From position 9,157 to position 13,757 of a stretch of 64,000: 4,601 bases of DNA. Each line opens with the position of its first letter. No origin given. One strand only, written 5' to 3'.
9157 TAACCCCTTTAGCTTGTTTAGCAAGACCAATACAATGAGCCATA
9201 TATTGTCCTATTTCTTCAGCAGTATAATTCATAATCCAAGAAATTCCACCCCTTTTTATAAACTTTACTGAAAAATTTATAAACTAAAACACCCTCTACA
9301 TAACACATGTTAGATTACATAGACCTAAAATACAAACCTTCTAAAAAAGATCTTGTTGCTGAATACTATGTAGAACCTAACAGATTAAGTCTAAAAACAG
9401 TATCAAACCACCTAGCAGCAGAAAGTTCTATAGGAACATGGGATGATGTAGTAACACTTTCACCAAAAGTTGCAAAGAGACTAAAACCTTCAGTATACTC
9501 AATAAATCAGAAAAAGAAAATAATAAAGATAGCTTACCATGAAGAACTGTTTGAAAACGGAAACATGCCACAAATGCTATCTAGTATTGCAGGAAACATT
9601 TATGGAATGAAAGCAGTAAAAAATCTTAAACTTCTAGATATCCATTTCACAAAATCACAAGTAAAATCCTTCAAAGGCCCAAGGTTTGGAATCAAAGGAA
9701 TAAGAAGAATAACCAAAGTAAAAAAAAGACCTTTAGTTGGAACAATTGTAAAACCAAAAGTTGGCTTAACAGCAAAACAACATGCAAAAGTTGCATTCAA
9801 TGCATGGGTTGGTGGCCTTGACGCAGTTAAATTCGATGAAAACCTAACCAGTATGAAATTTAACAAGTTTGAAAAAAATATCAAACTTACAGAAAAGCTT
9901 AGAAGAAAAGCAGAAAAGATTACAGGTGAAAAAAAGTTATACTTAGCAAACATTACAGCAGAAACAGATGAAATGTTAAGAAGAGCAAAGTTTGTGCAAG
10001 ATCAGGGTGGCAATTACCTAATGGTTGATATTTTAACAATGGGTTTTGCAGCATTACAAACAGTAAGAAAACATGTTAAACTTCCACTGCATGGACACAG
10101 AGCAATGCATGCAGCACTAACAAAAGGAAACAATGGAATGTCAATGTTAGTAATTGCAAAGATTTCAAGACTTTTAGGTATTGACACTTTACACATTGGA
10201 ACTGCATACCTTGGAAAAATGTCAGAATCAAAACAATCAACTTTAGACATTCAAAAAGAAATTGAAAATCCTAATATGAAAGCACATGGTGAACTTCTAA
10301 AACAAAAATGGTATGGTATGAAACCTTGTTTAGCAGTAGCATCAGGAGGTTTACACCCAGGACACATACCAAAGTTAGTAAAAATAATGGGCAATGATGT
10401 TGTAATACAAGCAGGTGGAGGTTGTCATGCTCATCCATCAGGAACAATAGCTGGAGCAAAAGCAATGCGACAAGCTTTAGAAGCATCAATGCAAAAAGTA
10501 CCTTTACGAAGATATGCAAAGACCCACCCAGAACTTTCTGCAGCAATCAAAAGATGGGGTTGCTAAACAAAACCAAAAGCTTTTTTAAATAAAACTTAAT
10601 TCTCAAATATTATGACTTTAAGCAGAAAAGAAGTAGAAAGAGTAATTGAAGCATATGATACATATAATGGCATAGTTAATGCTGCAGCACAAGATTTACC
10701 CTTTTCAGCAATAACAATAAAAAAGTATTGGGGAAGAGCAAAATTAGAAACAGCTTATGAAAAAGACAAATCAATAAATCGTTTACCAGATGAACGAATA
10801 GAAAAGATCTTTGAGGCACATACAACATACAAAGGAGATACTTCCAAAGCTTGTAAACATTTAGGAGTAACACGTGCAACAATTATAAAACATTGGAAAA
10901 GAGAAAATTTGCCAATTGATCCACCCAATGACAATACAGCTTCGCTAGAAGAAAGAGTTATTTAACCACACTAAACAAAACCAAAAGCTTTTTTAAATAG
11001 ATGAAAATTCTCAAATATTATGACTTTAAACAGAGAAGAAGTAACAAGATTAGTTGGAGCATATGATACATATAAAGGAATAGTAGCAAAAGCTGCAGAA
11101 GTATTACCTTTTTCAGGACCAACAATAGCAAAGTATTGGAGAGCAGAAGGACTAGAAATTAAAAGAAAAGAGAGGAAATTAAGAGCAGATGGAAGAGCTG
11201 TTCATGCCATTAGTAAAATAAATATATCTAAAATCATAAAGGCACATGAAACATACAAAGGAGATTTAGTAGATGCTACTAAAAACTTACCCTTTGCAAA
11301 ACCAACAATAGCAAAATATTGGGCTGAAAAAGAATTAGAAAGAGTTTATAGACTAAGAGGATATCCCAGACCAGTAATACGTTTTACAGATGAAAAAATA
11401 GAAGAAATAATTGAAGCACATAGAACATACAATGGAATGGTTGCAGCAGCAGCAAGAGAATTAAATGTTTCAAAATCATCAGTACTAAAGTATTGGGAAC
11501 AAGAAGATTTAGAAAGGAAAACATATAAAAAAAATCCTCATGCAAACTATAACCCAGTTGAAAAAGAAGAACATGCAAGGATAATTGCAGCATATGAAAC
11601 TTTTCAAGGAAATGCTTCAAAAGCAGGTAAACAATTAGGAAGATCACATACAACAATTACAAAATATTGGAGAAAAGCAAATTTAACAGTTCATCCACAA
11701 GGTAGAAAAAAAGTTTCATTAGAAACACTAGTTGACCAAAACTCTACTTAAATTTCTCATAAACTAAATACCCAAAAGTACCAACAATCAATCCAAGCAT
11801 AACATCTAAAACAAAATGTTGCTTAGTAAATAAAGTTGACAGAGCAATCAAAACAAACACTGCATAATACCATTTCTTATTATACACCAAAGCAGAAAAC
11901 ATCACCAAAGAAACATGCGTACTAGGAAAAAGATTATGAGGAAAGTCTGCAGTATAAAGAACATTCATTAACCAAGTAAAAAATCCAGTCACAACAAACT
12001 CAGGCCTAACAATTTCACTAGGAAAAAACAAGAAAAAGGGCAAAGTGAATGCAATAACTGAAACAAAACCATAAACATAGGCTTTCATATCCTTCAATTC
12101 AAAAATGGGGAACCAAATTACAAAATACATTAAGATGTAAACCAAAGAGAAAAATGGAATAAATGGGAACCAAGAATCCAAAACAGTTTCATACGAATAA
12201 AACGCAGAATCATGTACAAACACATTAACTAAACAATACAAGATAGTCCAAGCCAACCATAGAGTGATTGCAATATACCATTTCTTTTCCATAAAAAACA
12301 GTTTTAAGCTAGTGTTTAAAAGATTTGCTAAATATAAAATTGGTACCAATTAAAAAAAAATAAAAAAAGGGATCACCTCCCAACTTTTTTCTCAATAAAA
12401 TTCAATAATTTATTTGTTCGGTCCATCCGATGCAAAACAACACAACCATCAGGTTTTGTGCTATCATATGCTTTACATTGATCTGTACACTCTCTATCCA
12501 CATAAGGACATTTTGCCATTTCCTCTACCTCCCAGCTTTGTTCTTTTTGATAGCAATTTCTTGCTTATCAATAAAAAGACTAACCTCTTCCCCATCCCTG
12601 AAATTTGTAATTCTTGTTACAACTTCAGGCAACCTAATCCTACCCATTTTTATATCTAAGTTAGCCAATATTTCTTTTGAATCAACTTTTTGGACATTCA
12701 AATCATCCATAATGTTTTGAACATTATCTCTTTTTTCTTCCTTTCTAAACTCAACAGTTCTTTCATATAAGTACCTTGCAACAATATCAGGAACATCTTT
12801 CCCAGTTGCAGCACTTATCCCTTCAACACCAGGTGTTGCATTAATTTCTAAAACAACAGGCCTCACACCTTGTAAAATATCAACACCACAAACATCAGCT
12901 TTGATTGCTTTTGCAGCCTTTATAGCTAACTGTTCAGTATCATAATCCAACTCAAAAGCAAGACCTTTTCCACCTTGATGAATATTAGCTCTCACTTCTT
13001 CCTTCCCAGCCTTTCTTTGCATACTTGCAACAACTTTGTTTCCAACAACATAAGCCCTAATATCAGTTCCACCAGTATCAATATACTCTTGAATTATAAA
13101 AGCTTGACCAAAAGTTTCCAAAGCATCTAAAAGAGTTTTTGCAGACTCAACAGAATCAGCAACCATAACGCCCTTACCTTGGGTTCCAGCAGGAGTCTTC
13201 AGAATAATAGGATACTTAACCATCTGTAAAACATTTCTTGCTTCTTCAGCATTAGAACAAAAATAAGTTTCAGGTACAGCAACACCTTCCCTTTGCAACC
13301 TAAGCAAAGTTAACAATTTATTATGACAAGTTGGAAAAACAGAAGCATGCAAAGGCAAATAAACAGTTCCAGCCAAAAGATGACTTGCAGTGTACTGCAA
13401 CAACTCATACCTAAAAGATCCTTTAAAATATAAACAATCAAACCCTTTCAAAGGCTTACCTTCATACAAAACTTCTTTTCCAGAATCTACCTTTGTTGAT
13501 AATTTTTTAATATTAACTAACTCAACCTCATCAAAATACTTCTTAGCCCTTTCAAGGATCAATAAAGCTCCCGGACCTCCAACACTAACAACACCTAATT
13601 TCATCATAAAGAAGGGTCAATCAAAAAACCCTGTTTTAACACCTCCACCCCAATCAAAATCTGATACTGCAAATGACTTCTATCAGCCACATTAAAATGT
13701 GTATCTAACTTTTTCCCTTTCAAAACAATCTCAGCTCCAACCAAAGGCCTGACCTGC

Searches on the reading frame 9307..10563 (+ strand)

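Call 61: search_protein_families(library=pfam, proteins=[window:9307-10563:+], max_evalue=0.00001)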
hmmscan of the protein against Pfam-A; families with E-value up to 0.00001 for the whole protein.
window:9307-10563:+ (419 aa): 2 families
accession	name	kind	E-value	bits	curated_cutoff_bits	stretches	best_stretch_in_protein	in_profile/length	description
PF00016.26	RuBisCO_large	-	1.8e-86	290.6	30.1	1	128-417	1-299/299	Ribulose bisphosphate carboxylase large chain, catalytic domain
PF02788.21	RuBisCO_large_N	-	7.5e-39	133.1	20.7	1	3-115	1-117/120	Ribulose bisphosphate carboxylase large chain, N-terminal domain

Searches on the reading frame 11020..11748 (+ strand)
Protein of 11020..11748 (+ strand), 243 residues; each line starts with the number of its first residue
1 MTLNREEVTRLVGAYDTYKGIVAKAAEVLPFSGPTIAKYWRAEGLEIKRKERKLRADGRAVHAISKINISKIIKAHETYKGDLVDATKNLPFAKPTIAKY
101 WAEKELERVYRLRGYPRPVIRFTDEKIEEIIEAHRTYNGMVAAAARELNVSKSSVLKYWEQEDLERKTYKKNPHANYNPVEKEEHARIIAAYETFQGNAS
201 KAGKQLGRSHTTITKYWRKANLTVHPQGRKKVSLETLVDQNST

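Call 70: search_protein_families(library=pfam, proteins=[window:11020-11748:+], max_evalue=0.001)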
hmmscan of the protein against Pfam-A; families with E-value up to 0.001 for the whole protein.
window:11020-11748:+ (243 aa): 5 families
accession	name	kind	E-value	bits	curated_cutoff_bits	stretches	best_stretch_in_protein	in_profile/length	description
PF02954.25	HTH_8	-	2.9e-06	27.3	22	0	180-215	2-37/42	Bacterial regulatory protein, Fis family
PF18024.7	HTH_50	-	2.7e-05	24.2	27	0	180-215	8-42/50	Helix-turn-helix domain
PF13384.12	HTH_23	-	0.0005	20.3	24.6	0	186-220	8-40/50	Homeodomain-like domain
PF23302.1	HTH_DNAJC9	-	0.00065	20.3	27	0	182-200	5-23/69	DNAJC9 HTH domain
PF13921.12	Myb_DNA-bind_6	-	0.00099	19.7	22.9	0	182-219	3-41/60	Myb-like DNA-binding domain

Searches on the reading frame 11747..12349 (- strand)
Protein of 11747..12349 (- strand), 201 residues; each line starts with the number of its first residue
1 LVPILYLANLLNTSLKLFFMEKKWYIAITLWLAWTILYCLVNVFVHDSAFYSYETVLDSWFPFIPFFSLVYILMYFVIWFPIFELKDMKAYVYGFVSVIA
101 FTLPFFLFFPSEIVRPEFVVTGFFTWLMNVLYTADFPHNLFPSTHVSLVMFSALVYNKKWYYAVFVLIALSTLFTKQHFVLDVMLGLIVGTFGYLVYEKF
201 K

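Call 70: search_protein_families(library=pfam, proteins=[window:11747-12349:-], max_evalue=0.001)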
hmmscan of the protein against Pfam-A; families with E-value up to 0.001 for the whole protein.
window:11747-12349:- (201 aa): 1 family
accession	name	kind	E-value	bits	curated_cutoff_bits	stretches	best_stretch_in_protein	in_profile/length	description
PF11654.13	NCE101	-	0.00025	21.2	24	0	181-199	7-25/45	Non-classical export protein 1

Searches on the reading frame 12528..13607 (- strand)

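Call 70: search_protein_families(library=pfam, proteins=[window:12528-13607:-], max_evalue=0.001)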
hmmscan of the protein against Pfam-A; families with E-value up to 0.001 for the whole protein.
window:12528-13607:- (360 aa): 9 families
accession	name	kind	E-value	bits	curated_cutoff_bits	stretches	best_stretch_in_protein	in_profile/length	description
PF08443.16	RimK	-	1.1e-41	142.9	21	1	95-277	2-185/188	RimK-like ATP-grasp domain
PF02955.21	GSH-S_ATP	-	1.2e-12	48.1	23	1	110-258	11-162/175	Prokaryotic glutathione synthetase, ATP-grasp domain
PF14397.11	ATPgrasp_ST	-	1.6e-09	37.8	31.4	1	89-213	14-171/278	Sugar-transfer associated ATP-grasp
PF02655.19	ATP-grasp_3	-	3.2e-09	37.5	23.2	1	94-257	1-155/160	ATP-grasp domain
PF02222.28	ATP-grasp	-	4.6e-07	30.1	27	1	103-177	2-77/179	ATP-grasp domain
PF01071.24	GARS_A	-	7.7e-05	23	27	1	105-196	11-109/194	Phosphoribosylglycinamide synthetase, ATP-grasp (A) domain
PF07478.18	Dala_Dala_lig_C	-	0.00018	21.5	24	0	118-265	23-182/204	D-ala D-ala ligase C-terminus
PF14398.11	ATPgrasp_YheCD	-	0.00027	20.7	26.8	0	110-216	28-164/255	YheC/D like ATP-grasp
PF02786.22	CPSase_L_D2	-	0.00031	20.8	19.8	0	109-162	14-70/211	Carbamoyl-phosphate synthase L chain, ATP binding domain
